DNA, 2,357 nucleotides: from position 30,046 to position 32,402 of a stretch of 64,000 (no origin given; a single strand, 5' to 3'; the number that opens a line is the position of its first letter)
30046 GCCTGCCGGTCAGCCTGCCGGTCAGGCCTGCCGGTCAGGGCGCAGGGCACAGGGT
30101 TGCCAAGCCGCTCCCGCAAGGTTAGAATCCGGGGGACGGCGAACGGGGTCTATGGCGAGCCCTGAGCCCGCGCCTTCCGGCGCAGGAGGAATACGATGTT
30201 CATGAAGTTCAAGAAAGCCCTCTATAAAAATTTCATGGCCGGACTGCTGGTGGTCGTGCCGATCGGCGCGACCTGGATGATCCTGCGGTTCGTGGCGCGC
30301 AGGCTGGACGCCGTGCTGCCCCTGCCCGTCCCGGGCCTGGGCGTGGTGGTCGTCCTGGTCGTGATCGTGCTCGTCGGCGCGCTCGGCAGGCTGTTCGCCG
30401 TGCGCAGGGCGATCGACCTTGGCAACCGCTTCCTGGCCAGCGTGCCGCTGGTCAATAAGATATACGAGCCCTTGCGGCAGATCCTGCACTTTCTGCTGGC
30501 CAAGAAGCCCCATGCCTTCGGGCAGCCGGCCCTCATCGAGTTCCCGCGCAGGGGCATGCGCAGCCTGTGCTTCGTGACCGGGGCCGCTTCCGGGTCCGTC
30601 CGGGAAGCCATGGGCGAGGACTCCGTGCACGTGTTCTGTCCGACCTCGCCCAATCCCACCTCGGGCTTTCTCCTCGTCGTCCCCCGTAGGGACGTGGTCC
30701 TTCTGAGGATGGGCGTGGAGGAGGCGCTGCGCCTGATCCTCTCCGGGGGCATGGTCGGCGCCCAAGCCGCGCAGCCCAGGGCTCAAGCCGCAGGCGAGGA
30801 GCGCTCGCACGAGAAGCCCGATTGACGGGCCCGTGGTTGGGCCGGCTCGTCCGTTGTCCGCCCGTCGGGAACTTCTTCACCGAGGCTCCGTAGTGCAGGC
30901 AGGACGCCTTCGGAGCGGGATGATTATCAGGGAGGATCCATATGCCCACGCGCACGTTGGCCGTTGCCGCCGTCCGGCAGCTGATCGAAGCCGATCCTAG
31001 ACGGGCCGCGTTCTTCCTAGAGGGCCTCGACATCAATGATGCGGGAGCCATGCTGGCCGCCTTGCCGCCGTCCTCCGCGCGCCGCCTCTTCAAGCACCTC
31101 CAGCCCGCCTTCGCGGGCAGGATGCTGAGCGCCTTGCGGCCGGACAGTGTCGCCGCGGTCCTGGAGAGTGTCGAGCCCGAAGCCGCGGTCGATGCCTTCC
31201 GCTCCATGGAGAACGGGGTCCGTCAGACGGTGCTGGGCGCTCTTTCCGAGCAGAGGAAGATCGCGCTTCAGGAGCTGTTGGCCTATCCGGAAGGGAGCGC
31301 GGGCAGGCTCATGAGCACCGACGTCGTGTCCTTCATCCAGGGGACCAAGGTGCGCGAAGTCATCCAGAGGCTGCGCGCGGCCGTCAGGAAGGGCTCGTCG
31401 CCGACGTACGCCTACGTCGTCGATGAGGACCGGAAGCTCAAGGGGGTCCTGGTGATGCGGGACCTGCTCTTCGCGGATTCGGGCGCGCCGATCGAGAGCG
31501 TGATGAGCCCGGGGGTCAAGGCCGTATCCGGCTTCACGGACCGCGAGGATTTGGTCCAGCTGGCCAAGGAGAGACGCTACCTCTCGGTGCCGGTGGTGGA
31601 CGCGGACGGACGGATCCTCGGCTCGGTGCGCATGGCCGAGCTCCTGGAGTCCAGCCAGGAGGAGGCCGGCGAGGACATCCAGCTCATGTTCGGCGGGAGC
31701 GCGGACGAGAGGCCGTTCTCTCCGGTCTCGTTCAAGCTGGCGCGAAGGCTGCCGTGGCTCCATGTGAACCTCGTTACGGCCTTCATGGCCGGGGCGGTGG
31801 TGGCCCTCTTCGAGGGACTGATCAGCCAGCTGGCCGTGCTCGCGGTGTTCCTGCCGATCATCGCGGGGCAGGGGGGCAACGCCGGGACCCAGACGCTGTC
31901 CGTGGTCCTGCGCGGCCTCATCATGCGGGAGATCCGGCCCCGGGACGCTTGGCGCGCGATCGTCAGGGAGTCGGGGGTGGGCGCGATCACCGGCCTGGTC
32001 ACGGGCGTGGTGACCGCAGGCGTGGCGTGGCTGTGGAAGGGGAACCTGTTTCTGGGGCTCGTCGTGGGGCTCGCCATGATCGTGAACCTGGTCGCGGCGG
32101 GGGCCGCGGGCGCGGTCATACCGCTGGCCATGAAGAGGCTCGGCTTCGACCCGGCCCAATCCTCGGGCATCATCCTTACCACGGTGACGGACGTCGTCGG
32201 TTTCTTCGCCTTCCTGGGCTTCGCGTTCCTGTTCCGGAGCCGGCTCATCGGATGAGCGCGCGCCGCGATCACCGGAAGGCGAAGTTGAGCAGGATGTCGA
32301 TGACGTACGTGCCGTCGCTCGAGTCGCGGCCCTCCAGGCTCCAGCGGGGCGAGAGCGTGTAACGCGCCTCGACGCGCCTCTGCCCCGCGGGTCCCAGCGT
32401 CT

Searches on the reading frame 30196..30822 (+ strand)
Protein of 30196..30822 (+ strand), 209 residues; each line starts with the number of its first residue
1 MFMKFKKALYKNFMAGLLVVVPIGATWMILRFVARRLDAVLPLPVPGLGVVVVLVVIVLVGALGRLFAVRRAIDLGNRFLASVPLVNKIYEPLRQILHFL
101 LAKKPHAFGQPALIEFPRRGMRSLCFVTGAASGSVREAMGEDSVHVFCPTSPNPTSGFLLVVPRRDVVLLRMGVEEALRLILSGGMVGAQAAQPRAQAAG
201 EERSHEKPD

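Call 19: search_protein_families(library=pfam, max_evalue=0.00001, proteins=[window:30196-30822:+])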
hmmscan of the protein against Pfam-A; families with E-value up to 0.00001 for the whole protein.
window:30196-30822:+ (209 aa): 1 family
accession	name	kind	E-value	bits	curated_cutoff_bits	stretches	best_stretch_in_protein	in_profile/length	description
PF04367.18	DUF502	-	4.7e-29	100.8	23.8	1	51-156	1-107/107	Protein of unknown function (DUF502)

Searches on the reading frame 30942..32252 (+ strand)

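Call 19: search_protein_families(library=pfam, max_evalue=0.00001, proteins=[window:30942-32252:+])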
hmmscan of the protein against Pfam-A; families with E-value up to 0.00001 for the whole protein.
window:30942-32252:+ (437 aa): 3 families
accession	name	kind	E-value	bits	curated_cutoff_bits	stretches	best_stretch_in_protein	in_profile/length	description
PF01769.21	MgtE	-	2.5e-35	121.9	27.6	1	304-426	1-124/125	Divalent cation transporter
PF03448.22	MgtE_N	-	3.1e-15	57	25.9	1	19-118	3-102/102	MgtE intracellular N domain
PF00571.33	CBS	-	4.4e-15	56.2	24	2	121-178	2-54/57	CBS domain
